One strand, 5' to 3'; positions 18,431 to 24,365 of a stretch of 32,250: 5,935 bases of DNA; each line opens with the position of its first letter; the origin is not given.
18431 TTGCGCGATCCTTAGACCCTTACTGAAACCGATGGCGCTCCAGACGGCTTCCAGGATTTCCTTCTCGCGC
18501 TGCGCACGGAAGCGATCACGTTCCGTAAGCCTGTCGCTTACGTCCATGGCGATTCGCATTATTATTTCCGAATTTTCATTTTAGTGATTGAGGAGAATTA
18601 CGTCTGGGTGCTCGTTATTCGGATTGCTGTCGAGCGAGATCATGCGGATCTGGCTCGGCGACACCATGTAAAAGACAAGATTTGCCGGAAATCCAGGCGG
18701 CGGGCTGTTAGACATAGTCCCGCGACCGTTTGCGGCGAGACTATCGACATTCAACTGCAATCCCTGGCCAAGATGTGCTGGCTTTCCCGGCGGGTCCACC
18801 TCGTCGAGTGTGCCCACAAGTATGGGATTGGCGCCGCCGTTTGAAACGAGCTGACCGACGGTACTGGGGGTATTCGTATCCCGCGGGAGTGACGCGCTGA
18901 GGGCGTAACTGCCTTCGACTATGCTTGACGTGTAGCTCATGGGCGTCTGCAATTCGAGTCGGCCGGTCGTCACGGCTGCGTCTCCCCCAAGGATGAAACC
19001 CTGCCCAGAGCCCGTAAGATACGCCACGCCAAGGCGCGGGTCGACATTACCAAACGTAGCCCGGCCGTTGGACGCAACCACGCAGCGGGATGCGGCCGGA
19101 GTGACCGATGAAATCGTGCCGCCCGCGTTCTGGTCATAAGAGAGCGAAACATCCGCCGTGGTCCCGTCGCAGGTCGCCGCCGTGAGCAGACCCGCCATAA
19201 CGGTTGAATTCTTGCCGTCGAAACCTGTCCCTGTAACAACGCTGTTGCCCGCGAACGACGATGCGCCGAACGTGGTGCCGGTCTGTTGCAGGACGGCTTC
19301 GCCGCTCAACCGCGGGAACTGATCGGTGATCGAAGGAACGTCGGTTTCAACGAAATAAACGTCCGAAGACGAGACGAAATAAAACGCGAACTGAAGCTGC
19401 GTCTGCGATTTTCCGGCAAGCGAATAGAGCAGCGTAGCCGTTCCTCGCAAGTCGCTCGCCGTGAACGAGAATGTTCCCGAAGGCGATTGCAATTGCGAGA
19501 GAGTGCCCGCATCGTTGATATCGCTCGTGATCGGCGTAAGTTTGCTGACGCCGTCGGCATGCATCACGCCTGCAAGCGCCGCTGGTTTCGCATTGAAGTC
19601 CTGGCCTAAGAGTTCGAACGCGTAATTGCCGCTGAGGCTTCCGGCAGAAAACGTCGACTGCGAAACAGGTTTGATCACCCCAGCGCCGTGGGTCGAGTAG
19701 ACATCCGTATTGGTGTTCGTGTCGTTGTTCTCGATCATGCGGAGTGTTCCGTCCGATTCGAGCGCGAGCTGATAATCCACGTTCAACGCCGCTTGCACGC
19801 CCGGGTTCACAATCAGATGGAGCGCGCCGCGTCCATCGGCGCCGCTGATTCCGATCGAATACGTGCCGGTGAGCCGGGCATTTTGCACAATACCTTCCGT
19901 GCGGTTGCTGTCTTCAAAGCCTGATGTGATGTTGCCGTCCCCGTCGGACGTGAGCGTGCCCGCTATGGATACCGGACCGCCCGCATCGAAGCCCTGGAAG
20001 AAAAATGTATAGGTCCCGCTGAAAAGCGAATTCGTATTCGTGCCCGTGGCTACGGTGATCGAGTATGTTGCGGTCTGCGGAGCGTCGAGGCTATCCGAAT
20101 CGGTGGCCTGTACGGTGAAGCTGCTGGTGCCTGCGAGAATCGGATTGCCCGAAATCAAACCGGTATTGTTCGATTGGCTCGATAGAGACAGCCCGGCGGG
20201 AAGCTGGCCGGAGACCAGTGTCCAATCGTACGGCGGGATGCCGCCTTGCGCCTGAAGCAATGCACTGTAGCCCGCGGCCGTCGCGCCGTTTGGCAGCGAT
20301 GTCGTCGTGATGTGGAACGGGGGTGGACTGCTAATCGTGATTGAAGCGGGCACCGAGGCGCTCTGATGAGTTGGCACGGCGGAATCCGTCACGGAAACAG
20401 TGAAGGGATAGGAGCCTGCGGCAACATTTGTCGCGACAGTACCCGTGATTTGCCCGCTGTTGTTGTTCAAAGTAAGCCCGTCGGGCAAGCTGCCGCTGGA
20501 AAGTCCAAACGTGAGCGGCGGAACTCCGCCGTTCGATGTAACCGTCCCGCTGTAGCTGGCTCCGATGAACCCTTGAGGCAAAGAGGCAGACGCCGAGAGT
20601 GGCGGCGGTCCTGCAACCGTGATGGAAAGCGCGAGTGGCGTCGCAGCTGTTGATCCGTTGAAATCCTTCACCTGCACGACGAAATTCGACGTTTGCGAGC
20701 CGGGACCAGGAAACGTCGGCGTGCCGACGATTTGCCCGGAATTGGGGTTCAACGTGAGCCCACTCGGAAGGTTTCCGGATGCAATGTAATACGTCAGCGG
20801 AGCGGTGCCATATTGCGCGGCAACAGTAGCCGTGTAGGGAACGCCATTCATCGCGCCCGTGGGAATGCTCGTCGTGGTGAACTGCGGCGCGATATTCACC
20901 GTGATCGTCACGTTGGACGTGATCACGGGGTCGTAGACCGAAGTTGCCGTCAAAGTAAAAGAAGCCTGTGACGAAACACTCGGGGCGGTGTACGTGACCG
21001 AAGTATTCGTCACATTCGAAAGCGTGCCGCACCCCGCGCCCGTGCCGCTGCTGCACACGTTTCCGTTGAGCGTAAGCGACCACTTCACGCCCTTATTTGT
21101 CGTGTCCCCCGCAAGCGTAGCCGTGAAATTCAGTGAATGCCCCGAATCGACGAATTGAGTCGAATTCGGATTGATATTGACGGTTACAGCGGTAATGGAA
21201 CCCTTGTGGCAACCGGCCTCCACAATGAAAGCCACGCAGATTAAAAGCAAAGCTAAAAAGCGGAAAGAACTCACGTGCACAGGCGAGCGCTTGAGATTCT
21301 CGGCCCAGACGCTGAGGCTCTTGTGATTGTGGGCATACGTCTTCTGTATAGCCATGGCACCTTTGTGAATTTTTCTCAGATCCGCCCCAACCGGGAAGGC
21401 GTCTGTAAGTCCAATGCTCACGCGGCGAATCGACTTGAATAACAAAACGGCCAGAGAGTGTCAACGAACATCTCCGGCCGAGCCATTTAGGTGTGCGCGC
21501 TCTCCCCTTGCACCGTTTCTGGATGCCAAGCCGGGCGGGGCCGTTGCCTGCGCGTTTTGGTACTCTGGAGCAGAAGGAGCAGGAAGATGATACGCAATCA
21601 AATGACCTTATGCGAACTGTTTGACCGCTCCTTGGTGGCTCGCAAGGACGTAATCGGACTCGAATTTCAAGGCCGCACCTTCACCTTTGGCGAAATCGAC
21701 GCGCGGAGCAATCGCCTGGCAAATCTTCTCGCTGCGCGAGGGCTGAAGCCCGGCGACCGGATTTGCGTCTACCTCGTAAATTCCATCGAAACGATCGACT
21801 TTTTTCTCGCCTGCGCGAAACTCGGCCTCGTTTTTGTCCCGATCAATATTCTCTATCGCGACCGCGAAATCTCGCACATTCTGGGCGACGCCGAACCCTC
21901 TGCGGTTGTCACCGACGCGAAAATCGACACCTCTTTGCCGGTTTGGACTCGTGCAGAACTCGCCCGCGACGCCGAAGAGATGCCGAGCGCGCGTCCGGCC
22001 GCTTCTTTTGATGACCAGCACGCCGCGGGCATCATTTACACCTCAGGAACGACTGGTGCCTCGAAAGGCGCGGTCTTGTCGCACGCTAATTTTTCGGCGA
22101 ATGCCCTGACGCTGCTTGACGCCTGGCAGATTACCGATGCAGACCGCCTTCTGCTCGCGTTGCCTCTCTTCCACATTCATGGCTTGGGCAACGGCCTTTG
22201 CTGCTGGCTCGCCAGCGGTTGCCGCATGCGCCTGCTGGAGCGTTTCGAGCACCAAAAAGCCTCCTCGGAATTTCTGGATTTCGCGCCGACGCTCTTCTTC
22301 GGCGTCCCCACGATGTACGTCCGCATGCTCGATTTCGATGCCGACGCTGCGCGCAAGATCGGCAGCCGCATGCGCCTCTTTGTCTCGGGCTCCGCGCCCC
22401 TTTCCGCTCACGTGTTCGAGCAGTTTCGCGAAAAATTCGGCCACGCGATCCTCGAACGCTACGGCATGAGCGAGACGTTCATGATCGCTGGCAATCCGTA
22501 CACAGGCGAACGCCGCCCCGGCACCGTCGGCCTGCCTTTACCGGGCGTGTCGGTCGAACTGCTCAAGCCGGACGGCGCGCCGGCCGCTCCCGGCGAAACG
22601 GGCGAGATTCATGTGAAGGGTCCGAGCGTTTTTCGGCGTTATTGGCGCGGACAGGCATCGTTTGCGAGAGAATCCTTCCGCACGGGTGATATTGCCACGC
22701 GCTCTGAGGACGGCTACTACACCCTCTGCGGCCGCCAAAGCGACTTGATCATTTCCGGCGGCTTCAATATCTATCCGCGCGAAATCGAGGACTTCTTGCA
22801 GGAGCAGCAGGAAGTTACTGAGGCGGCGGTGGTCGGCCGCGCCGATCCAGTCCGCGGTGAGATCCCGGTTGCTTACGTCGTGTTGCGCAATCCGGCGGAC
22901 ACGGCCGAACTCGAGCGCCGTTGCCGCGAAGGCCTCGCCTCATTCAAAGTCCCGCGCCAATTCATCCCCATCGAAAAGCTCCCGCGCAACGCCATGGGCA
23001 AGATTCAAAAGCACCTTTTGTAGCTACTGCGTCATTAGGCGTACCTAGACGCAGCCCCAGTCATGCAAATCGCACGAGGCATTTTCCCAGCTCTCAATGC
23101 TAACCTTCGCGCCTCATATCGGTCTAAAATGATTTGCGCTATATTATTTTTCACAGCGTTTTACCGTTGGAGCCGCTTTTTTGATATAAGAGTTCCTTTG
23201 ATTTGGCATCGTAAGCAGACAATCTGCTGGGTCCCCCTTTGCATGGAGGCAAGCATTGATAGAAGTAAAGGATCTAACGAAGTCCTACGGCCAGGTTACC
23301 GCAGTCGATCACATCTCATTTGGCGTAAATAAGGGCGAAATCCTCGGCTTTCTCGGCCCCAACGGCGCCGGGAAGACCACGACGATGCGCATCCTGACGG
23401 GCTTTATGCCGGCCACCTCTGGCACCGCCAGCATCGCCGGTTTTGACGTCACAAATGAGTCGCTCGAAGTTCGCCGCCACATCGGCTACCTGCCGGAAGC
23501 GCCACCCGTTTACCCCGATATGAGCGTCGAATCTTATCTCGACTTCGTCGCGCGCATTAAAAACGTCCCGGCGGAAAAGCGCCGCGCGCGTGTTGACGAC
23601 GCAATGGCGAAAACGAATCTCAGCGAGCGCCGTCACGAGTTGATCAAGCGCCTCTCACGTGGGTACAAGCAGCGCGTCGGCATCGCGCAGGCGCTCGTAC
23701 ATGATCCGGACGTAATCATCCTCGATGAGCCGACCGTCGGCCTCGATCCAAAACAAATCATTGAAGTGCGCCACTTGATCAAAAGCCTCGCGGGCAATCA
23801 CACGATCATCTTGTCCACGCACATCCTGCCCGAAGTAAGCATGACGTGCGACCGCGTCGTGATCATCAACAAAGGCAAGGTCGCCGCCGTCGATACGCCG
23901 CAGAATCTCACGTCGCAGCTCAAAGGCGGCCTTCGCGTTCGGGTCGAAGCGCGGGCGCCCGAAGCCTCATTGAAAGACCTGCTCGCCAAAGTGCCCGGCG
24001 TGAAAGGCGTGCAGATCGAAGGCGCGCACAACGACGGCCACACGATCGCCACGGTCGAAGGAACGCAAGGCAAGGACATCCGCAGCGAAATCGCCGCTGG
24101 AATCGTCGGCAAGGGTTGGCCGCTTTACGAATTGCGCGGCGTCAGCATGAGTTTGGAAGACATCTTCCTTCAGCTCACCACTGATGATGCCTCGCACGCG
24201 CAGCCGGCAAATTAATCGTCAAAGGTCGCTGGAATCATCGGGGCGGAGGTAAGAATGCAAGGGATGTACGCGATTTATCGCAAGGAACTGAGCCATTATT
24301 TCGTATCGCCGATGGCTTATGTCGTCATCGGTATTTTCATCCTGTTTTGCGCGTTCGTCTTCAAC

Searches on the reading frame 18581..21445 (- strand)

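Call 6: search_protein_families(library=pfam, proteins=[window:18581-21445:-])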
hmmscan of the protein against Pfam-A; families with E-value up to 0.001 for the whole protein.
window:18581-21445:- (954 aa): 3 families
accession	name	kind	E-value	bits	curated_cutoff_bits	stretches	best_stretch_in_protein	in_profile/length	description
PF05345.18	He_PIG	-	3.9e-24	85.4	24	3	282-365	2-89/96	Putative Ig domain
PF22352.2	K319L-like_PKD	-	1.2e-05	25.7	27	0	400-465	25-84/84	K319L-like, PKD domain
PF18957.6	RibLong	-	0.00081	20.6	27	0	313-353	38-77/93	Long Rib domain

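Call 57: search_protein_families(library=ncbifam, proteins=[window:18581-21445:-], max_evalue=0.01)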
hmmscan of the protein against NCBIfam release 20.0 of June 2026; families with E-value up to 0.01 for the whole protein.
window:18581-21445:- (954 aa): 0 families

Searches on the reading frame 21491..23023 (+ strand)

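Call 6: search_protein_families(library=pfam, proteins=[window:21491-23023:+])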
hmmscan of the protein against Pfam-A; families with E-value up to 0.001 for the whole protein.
window:21491-23023:+ (510 aa): 2 families
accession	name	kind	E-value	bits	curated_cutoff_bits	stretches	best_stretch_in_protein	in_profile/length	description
PF00501.34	AMP-binding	-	2.6e-83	280.4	29.9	1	50-385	7-384/384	AMP-binding enzyme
PF13193.12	AMP-binding_C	-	1.2e-18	68.2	24.5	1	431-504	1-76/76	AMP-binding enzyme C-terminal domain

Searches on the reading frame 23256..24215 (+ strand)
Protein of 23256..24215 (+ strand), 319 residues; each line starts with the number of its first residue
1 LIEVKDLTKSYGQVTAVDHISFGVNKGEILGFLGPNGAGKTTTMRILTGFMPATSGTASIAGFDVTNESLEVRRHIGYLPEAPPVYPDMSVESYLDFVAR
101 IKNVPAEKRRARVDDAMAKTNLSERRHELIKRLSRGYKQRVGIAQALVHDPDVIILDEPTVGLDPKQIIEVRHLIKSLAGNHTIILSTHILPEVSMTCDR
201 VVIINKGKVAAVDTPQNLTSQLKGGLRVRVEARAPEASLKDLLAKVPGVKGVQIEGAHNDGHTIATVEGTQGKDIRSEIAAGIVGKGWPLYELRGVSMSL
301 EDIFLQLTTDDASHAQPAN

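Call 6: search_protein_families(library=pfam, proteins=[window:23256-24215:+])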
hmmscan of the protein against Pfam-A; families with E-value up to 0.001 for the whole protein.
window:23256-24215:+ (319 aa): 2 families
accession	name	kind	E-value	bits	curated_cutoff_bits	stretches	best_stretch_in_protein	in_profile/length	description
PF00005.33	ABC_tran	-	1.6e-32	113.4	25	1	18-160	2-136/137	ABC transporter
PF13304.12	AAA_21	-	8.7e-12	46.1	27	1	133-192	238-300/304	AAA domain, putative AbiEii toxin, Type IV TA system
